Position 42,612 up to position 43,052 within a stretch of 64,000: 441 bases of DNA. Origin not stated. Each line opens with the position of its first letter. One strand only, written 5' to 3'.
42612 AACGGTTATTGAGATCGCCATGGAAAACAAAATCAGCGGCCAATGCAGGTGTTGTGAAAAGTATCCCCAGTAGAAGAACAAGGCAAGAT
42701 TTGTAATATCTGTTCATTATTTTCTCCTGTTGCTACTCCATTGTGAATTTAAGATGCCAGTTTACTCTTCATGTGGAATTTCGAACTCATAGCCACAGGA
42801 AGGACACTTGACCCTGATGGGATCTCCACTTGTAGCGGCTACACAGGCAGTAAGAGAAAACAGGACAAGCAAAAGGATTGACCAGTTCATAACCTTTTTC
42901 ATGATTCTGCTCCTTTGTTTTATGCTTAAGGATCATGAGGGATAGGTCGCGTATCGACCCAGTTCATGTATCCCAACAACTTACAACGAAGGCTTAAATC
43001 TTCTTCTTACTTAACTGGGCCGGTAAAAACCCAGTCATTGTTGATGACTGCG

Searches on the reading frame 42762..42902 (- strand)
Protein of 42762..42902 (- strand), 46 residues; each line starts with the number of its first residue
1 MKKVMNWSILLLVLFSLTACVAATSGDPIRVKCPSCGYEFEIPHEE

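Call 3: search_protein_families(library=pfam, proteins=[window:42762-42902:-], max_evalue=0.01)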
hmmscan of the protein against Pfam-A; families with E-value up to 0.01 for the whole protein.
window:42762-42902:- (46 aa): 0 families

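Call 4: search_protein_families(library=ncbifam, proteins=[window:42762-42902:-], max_evalue=0.01)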
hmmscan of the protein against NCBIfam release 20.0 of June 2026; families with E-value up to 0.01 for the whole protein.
window:42762-42902:- (46 aa): 0 families

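Call 33: search_protein_families(library=pfam, proteins=[window:42762-42902:-], max_evalue=10)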
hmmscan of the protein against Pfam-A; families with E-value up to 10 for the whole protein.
window:42762-42902:- (46 aa): 5 families
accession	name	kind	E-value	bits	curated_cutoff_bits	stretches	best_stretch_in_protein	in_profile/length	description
PF10571.15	UPF0547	-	0.014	16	29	1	32-41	16-25/26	Uncharacterised protein family UPF0547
PF13717.11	Zn_ribbon_4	-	0.028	14.8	30.3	1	30-45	2-17/36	zinc-ribbon domain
PF02150.21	Zn_ribbon_RPB9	-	0.046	14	25.2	1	31-42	22-33/36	RNA polymerases M/15 Kd subunit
PF13465.12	zf-H2C2_2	-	0.14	13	40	1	31-41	15-25/26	Zinc-finger double domain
PF10122.14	Zn_ribbon_Com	-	0.2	11.6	22.9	1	26-37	20-31/52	Mu-like prophage protein Com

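Call 83: search_protein_representatives(protein=window:42762-42902:-)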
Query: 46 residues. Proteins with E-value up to 0.001 (for the whole library): 65; up to 1e-10: 0; up to 1e-30: 0. The best 65 are listed.
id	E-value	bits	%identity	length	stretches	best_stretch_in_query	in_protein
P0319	8.0e-10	53.6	63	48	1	1-43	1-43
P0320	3.3e-08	48.6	58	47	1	1-43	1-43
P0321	9.3e-08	47.2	47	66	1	1-43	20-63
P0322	1.2e-07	46.8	48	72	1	1-42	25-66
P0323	1.3e-07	46.8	52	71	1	1-44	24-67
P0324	2.6e-07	45.8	52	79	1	1-42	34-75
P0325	5.1e-07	45.0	49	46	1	1-41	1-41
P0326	9.9e-07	44.1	51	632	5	24-41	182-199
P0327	1.8e-06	43.3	52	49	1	1-44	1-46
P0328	2.0e-06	43.1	51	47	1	9-45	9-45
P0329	2.0e-06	43.1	37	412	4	14-45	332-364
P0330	2.2e-06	43.0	49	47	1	1-45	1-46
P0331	3.3e-06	42.4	61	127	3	30-44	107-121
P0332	3.4e-06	42.4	44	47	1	1-43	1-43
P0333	4.8e-06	41.9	-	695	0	-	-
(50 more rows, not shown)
